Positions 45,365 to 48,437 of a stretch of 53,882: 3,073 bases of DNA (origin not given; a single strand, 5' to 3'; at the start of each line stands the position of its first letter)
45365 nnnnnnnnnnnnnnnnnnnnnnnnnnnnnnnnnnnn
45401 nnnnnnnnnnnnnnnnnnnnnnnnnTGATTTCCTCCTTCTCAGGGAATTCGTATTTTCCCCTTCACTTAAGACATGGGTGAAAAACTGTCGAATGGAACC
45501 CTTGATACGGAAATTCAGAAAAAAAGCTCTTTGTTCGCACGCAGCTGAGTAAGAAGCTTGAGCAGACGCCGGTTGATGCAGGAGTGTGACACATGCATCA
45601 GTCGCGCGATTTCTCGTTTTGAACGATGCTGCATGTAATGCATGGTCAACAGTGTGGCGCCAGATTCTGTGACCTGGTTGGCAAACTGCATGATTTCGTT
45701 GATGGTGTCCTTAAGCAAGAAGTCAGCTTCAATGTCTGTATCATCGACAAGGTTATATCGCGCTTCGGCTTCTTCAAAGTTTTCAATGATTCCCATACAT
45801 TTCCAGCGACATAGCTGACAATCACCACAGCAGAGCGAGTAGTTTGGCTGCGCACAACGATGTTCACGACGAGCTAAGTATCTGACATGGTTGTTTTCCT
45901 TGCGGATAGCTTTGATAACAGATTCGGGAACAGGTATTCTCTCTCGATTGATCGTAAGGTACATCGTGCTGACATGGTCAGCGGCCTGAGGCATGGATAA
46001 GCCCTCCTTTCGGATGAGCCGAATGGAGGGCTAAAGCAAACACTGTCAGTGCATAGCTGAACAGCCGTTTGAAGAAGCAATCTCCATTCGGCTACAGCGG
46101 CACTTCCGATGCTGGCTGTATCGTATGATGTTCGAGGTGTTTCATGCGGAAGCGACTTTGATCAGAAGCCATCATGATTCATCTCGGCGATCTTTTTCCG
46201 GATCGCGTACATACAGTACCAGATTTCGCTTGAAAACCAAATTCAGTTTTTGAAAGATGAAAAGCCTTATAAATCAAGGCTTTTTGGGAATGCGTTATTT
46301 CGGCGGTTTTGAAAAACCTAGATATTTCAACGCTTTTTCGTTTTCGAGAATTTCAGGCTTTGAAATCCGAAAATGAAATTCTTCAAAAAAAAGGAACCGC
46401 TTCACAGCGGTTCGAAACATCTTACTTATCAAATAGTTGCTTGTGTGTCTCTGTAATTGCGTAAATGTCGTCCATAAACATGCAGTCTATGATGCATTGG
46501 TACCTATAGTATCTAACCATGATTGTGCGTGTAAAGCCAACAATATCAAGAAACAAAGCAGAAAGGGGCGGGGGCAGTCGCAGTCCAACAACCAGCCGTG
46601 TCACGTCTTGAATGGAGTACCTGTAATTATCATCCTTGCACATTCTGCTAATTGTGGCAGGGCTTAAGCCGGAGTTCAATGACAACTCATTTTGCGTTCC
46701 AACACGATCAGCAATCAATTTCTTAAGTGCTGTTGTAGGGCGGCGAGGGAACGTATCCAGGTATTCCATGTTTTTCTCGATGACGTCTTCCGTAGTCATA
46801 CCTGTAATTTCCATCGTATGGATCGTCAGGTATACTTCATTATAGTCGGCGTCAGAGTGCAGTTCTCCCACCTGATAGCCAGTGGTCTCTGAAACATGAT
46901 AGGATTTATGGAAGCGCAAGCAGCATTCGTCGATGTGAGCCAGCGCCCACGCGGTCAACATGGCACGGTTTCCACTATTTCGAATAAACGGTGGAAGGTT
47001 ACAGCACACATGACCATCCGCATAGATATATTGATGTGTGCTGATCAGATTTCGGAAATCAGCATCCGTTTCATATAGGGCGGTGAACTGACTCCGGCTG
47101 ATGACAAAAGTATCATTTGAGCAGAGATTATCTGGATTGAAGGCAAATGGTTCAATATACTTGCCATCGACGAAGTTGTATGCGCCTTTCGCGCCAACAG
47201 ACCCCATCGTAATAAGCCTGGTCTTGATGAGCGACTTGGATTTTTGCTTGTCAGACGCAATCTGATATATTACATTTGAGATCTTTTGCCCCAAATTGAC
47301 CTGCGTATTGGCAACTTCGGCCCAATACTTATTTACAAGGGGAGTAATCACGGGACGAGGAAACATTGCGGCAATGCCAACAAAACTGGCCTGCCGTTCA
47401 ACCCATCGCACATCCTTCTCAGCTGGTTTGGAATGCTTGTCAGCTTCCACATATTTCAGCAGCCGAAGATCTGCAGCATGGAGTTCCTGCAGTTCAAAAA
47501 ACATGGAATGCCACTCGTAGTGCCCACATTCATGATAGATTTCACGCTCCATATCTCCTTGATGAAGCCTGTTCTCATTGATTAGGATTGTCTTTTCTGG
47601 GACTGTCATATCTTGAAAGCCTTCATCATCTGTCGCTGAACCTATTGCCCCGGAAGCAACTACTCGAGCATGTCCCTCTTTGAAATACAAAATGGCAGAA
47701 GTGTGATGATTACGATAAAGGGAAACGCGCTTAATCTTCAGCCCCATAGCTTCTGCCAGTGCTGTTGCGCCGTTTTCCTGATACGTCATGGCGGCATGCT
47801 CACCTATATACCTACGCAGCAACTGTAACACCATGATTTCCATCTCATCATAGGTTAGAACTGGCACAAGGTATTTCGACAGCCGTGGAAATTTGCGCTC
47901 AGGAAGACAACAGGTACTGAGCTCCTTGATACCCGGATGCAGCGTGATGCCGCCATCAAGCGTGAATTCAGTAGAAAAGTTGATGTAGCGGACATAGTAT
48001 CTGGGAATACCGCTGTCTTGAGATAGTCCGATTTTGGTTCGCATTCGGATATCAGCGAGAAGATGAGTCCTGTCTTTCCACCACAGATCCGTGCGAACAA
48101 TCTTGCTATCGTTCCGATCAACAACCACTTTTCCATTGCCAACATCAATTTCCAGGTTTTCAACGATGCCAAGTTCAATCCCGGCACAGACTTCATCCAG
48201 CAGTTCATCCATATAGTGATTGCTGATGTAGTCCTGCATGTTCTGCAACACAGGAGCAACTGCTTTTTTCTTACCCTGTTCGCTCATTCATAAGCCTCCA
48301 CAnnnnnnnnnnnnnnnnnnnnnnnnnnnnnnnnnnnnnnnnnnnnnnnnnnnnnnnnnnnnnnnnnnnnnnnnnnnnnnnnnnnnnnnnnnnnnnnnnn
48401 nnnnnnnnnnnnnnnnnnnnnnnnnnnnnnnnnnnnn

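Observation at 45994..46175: Three-part RNA switch in the leader of a sigma-like regulator gene: SD, anti-SD and anti-anti-SD, with a possible leader peptide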

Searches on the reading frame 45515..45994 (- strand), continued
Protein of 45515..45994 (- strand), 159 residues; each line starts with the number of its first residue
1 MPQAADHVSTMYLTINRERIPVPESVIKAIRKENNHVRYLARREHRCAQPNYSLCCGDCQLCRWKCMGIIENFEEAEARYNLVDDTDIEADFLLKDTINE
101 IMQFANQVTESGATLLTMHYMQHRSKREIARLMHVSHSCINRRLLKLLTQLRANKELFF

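Call 44: find_encoding_contigs(protein=P0154, flank=3000, max_places=5)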
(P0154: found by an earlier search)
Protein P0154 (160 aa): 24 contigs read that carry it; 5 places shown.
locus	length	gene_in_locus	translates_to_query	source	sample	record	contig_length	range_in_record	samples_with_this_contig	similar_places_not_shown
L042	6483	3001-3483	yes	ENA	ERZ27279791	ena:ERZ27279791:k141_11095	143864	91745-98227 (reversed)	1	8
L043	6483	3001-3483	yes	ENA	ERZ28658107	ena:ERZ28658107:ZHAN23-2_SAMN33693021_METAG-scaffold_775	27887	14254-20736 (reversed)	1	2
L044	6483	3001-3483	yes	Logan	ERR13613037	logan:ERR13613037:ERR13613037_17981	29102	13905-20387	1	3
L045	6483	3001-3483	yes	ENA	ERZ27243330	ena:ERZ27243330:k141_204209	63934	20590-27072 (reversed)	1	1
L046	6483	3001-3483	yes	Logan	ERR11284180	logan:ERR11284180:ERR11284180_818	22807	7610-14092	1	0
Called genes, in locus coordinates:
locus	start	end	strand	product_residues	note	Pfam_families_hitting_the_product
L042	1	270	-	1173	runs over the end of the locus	PF21445:ADDB_N, PF12705:PDDEXK_1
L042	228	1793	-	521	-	PF06114:Peptidase_M78 (weak)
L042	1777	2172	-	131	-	PF13560:HTH_31, PF01381:HTH_3, PF12844:HTH_19, PF13413:HTH_25 (faint), PF13443:HTH_26 (weak)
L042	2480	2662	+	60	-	-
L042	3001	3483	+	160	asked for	PF13936:HTH_38 (faint), PF08281:Sigma70_r4_2 (faint)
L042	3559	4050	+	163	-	-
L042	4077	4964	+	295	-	-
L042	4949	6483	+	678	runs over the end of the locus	PF03796:DnaB_C, PF13481:AAA_25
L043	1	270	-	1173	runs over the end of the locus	PF21445:ADDB_N, PF12705:PDDEXK_1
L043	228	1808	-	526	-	PF06114:Peptidase_M78 (weak)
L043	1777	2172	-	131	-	PF13560:HTH_31, PF01381:HTH_3, PF12844:HTH_19, PF13413:HTH_25 (faint), PF13443:HTH_26 (weak)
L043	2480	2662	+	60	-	-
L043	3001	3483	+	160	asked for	PF13936:HTH_38 (faint), PF08281:Sigma70_r4_2 (faint)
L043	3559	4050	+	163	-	-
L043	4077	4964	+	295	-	-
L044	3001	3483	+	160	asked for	PF13936:HTH_38 (faint), PF08281:Sigma70_r4_2 (faint)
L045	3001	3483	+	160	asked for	PF13936:HTH_38 (faint), PF08281:Sigma70_r4_2 (faint)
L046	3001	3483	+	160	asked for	PF13936:HTH_38 (faint), PF08281:Sigma70_r4_2 (faint)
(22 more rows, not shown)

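Call 45: find_encoding_contigs(protein=P0018, flank=3000, max_places=2)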
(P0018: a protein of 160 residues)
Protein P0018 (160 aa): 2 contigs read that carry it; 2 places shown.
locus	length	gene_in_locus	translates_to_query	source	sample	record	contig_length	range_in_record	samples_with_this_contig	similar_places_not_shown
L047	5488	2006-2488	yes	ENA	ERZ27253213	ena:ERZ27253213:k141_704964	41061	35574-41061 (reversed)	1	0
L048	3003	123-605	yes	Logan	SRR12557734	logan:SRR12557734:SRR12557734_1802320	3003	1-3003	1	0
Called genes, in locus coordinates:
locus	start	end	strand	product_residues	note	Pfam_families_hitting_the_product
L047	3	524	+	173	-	?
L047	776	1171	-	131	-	PF13560:HTH_31 (weak), PF01381:HTH_3, PF13413:HTH_25 (weak), PF13443:HTH_26 (weak)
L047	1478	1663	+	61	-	-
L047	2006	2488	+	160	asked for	-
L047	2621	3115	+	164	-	-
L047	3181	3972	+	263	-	-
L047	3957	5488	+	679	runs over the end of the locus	PF03796:DnaB_C, PF13481:AAA_25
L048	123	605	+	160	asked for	-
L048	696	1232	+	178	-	-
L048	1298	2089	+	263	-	-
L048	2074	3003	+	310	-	?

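Call 53: list_cluster_members(proteins=[P0021, P0022, P0023, P0024, P0025, P0029, P0033, P0037, P0039, P0047])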
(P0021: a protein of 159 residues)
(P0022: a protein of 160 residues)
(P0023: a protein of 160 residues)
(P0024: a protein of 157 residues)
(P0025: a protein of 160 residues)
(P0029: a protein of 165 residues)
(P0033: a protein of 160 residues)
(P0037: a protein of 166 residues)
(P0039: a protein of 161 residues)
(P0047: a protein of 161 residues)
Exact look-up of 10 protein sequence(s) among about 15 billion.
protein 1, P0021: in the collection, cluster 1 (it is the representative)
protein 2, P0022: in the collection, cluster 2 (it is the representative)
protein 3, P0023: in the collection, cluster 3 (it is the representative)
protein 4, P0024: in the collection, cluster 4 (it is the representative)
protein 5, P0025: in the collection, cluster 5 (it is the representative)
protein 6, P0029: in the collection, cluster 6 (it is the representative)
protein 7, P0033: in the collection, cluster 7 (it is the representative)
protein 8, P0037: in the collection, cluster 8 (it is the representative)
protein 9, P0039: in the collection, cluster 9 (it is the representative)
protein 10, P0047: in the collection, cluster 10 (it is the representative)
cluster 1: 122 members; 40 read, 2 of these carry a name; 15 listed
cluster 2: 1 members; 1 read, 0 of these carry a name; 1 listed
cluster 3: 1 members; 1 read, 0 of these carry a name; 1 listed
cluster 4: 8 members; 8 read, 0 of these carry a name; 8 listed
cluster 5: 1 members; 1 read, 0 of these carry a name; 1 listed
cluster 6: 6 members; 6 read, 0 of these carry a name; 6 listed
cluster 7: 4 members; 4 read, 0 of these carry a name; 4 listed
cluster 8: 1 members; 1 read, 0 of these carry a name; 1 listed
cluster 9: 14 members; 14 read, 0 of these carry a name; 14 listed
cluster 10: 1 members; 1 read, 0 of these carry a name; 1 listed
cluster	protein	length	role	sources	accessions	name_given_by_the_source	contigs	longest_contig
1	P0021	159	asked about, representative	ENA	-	-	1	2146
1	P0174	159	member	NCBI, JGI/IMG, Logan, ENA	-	RNA polymerase sigma factor (sigma-70 family)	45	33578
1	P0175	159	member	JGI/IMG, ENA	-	RNA polymerase sigma factor (sigma-70 family)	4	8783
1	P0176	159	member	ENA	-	-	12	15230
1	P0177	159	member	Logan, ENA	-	-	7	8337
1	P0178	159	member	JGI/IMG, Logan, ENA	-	-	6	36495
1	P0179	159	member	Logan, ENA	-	-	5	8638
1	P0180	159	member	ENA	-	-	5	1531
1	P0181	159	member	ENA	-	-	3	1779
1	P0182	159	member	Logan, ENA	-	-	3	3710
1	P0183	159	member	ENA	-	-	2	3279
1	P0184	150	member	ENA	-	-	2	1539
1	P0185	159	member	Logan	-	-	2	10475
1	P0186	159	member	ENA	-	-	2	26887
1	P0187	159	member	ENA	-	-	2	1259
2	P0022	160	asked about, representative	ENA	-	-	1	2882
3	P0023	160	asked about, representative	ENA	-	-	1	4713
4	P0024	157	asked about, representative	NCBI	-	-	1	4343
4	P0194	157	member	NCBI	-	-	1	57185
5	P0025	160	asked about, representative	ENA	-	-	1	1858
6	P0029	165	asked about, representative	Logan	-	-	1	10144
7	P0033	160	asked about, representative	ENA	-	-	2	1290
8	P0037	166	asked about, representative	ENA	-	-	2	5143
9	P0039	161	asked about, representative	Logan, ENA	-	-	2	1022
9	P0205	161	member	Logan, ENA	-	-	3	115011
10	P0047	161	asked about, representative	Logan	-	-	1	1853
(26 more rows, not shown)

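Call 54: find_encoding_contigs(protein=P0174, flank=3000, max_places=4)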
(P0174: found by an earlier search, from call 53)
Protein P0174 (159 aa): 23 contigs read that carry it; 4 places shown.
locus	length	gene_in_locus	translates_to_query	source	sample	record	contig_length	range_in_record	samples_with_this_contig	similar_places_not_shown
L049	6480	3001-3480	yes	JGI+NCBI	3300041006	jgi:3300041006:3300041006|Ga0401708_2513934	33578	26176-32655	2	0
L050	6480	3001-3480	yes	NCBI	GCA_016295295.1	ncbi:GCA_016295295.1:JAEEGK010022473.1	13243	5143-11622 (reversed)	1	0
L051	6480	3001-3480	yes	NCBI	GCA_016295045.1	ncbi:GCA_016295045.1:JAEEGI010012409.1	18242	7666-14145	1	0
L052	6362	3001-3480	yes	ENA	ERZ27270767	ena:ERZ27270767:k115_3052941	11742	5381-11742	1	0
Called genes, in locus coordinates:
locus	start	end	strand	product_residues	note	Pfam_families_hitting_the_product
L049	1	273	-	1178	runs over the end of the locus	PF21445:ADDB_N, PF12705:PDDEXK_1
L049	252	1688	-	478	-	PF06114:Peptidase_M78 (faint), PF13240:Zn_Ribbon_1 (faint)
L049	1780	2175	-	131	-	PF13560:HTH_31, PF01381:HTH_3, PF12844:HTH_19, PF13413:HTH_25 (faint), PF13443:HTH_26 (weak)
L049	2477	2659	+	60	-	-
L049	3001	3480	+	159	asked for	PF08281:Sigma70_r4_2 (faint)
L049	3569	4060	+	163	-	-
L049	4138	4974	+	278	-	-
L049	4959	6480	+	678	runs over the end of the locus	PF03796:DnaB_C, PF13481:AAA_25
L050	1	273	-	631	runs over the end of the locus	?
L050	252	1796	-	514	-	PF06114:Peptidase_M78 (faint)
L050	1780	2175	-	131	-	PF13560:HTH_31, PF01381:HTH_3, PF12844:HTH_19, PF13413:HTH_25 (faint), PF13443:HTH_26 (weak)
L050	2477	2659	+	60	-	-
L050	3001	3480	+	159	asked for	PF08281:Sigma70_r4_2 (faint)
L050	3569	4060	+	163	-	-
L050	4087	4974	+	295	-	-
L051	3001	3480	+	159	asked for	PF08281:Sigma70_r4_2 (faint)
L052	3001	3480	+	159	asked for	PF08281:Sigma70_r4_2 (faint)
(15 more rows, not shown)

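Call 55: find_encoding_contigs(protein=P0194, flank=3000, max_places=2)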
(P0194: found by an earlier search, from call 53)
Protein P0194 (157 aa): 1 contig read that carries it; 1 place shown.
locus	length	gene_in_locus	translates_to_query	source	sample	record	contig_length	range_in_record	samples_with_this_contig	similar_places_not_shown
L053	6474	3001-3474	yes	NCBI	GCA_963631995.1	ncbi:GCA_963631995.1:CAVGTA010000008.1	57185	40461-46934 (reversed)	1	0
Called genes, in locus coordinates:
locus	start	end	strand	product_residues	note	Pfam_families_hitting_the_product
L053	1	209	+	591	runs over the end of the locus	PF02743:dCache_1 (weak), PF00672:HAMP, PF06580:His_kinase, PF02518:HATPase_c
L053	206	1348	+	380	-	PF00072:Response_reg, PF00165:HTH_AraC (weak), PF12833:HTH_18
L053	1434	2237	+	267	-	PF00754:F5_F8_type_C (weak)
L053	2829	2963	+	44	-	-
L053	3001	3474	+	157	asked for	PF08281:Sigma70_r4_2 (faint)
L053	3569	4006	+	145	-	-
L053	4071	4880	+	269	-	-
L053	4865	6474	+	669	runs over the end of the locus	PF03796:DnaB_C, PF13481:AAA_25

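Call 56: find_encoding_contigs(protein=P0205, flank=3000, max_places=3)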
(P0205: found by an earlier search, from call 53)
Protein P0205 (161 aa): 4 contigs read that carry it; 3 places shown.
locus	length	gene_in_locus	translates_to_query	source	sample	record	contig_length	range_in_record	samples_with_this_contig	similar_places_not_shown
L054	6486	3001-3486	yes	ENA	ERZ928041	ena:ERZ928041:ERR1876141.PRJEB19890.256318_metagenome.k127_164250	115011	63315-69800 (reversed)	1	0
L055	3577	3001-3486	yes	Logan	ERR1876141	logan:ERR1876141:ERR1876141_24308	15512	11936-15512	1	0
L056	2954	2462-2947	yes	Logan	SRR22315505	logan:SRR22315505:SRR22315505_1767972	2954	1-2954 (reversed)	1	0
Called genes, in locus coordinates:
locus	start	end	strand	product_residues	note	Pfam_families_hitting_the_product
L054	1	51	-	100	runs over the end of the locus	-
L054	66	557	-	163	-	PF06114:Peptidase_M78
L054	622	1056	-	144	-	PF12844:HTH_19, PF13560:HTH_31 (weak), PF01381:HTH_3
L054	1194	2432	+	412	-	PF00817:IMS, PF21999:IMS_HHH_1 (weak), PF11799:IMS_C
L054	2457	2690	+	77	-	-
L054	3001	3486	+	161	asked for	-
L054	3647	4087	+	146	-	-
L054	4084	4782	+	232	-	-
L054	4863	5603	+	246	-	-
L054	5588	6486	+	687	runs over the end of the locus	PF13481:AAA_25, PF03796:DnaB_C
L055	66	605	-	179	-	PF06114:Peptidase_M78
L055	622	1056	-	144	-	PF12844:HTH_19, PF13560:HTH_31 (weak), PF01381:HTH_3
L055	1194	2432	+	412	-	PF00817:IMS, PF21999:IMS_HHH_1 (weak), PF11799:IMS_C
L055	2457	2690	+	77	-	-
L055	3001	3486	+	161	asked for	-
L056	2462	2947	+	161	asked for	-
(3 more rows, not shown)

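Call 75: search_protein_families(library=ncbifam, proteins=[window:45515-45994:-], max_evalue=0.01)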
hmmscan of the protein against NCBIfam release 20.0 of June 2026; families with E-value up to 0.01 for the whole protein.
window:45515-45994:- (159 aa): 10 families
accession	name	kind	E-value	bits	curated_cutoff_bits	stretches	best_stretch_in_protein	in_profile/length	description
TIGR02985.1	Sig70_bacteroi1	subfamily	4.2e-07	30.3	126.4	1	77-153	85-160/162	RNA polymerase sigma-70 factor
TIGR02937.1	sigma70-ECF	superfamily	5.9e-06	26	42.9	1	47-152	85-162/165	sigma-70 family RNA polymerase sigma factor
NF009195.0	PRK12543.1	subfamily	5.4e-05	22.8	197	1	63-156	90-179/192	RNA polymerase sigma factor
TIGR02984.1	Sig-70_plancto1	subfamily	0.00091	18.8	183.75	1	98-154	131-187/189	RNA polymerase sigma-70 factor, Planctomycetaceae-specific subfamily 1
NF009174.0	PRK12522.1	equivalog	0.001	19.1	217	1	63-156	75-168/175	RNA polymerase sigma factor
TIGR04381.1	HTH_TypR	domain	0.003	17.5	30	1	112-144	10-42/49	TyrR/PhhR family helix-turn-helix DNA-binding protein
NF009091.0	PRK12427.1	equivalog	0.0075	15.9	339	1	66-142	145-218/233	FliA/WhiG family RNA polymerase sigma factor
TIGR02980.1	SigBFG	subfamily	0.0081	15.9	234.35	0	99-154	170-225/227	SigB/SigF/SigG family RNA polymerase sigma factor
NF058625.1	sigma_PG0214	equivalog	0.0085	15.8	130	0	75-144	81-150/170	GFO_1088 family ECF-type sigma factor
NF006930.0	PRK09415.1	subfamily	0.0094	15.8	198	0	73-151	93-171/179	RNA polymerase factor sigma C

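Call 76: search_protein_families(library=phrogs, proteins=[window:45515-45994:-], max_evalue=0.001)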
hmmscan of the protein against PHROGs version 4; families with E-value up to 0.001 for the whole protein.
window:45515-45994:- (159 aa): 2 families
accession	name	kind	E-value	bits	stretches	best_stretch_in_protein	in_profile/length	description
phrog_13787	-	unknown function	8.5e-10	40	1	6-152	9-165/172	-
phrog_11138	-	unknown function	3.5e-07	31.6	1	19-152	13-136/142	-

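Call 83: predict_structure(alignment_id=A4)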
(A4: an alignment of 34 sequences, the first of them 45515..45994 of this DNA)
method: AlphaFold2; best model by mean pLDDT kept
length: 159 residues; sequences in the alignment: 34
mean_pLDDT: 87.2   pTM: 0.45
mean pLDDT of the five models: 87.2, 86.6, 85.6, 85.0, 84.6
residues with pLDDT >= 90: 97; 70-90: 42; 50-70: 14; < 50: 6
segments of 3 or more residues with pLDDT < 50: 1-6
pLDDT, mean of each block of 10 residues (from residue 1): 50 88 91 94 91 88 82 71 73 94 96 96 97 96 97 92
secondary structure, 60 per line:
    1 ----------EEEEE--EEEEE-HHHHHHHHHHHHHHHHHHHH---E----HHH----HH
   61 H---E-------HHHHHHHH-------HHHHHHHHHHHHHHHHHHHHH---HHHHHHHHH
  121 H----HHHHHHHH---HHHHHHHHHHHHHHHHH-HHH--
elements in order: E11-15 E18-22 H24-43 H73-80 H88-108 H112-121 H126-133 H137-153

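Call 89: fold_search(model_id=the predicted structure, library=pdb)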
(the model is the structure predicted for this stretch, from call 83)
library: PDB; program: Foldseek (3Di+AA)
matches with E <= 10: 272; with E <= 0.001: 0
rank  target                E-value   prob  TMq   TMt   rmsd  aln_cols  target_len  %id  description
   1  6dv9_F                4.7e-02  0.97  0.32  0.30  12.9       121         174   16  Crystal structure of Mycobacterium tuberculosis transcription initiation complex(ECF sigma factor L) containing 5nt RN (released 2019-02-20)
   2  9e85_F                4.7e-02  0.93  0.37  0.20  17.0       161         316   16  De Novo Mycobacterium tuberculosis transcription initiation promoter complex with 6-mer RNA and closed Beta' clamp (RN (released 2025-10-01)
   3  6uu7_FFF              5.6e-02  0.91  0.36  0.23  17.0       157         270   10  E. coli sigma-S transcription initiation complex with a 6-nt RNA and an NTP ("Old" crystal soaked with UTP, CTP, ddG (released 2020-08-26)
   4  9a50_A                7.1e-02  0.89  0.34  0.22  18.8       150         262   11  Integrative model of RPSB-RPOC by crosslinking MS and deep learning (released 2024-09-18)
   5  9a7s_A                7.6e-02  0.82  0.33  0.23  17.6       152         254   15  Integrative model of RPSD-RPOB by crosslinking MS and deep learning (released 2024-09-18)
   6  7vpd_F                8.5e-02  0.89  0.38  0.22  17.1       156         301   15  Cryo-EM structure of Streptomyces coelicolor RNAP-promoter open complex with one Zur dimers (released 2022-08-03)
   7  9gdo_F                1.3e-01  0.84  0.38  0.15  16.7       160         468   14  Cryo-EM structure of Vibrio cholerae RNA polymerase holoenzyme bound to an ompU promoter DNA fragment (released 2025-12-17)
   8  7l7b_F                1.4e-01  0.82  0.36  0.23  15.9       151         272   14  Clostridioides difficile RNAP with fidaxomicin (released 2022-02-02)
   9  8z6g_D                1.6e-01  0.99  0.33  0.32   9.7        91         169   20  the AlgU-MucAcyto complex structure in Pseudomonas aeruginosa (released 2024-05-08)
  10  7p5x_AF               1.6e-01  0.77  0.36  0.20  17.3       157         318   15  Mycobacterial RNAP with transcriptional activator PafBC (released 2021-12-22)
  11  8jzt_C                1.7e-01  1.00  0.31  0.71   1.9        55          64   22  The sigF and anti-sigma factor complex (released 2024-10-16)
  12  5e18_F                1.7e-01  0.77  0.36  0.19  16.7       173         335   14  T. thermophilus transcription initiation complex having a YYY discriminator sequence and a nontemplate-strand length c (released 2016-03-09)
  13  8k60_F                1.7e-01  0.75  0.35  0.20  17.0       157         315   13  Cryo-EM structure of Streptomyces coelicolor transcription initiation complex with the global transcription factor Afs (released 2024-07-31)
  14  8x6g_H                1.9e-01  0.82  0.39  0.27  15.8       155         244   10  Cryo-EM structure of Staphylococcus aureus sigB-dependent RNAP-promoter open complex (released 2024-06-05)
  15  4g7h_F                2.0e-01  0.66  0.36  0.19  17.0       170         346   14  Crystal structure of Thermus thermophilus transcription initiation complex (released 2012-10-31)
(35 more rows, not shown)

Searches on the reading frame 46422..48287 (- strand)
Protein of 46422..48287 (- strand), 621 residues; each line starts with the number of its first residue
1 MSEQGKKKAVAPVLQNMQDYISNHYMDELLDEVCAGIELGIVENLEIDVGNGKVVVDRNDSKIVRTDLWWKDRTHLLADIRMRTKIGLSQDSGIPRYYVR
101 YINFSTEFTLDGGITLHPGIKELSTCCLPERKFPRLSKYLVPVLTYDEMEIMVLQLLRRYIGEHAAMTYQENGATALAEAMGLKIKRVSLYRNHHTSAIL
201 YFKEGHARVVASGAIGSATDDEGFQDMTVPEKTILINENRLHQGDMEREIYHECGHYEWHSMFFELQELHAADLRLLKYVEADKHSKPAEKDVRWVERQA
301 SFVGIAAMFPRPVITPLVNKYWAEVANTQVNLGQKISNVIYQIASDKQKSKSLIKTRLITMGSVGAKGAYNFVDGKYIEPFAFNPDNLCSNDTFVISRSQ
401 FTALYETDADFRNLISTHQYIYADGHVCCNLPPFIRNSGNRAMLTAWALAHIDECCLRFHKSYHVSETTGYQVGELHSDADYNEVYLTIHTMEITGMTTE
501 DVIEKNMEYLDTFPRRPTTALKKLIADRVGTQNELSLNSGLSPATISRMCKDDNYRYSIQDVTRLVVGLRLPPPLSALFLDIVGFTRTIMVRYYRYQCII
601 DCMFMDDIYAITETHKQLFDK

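Call 7: search_protein_families(library=pfam, proteins=[window:46422-48287:-], max_evalue=0.01)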
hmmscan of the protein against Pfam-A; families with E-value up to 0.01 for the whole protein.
window:46422-48287:- (621 aa): 1 family
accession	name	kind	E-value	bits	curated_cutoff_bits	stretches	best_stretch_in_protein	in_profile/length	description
PF13443.12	HTH_26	-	0.00042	21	22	1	521-561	2-42/63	Cro/C1-type HTH DNA-binding domain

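Call 75: search_protein_families(library=ncbifam, proteins=[window:46422-48287:-], max_evalue=0.01)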
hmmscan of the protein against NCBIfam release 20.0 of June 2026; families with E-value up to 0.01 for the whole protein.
window:46422-48287:- (621 aa): 0 families

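Call 76: search_protein_families(library=phrogs, proteins=[window:46422-48287:-], max_evalue=0.001)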
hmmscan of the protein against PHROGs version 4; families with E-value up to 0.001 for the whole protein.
window:46422-48287:- (621 aa): 1 family
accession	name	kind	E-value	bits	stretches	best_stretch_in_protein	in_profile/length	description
phrog_4031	-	unknown function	7.1e-60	204.1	1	131-614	125-617/626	-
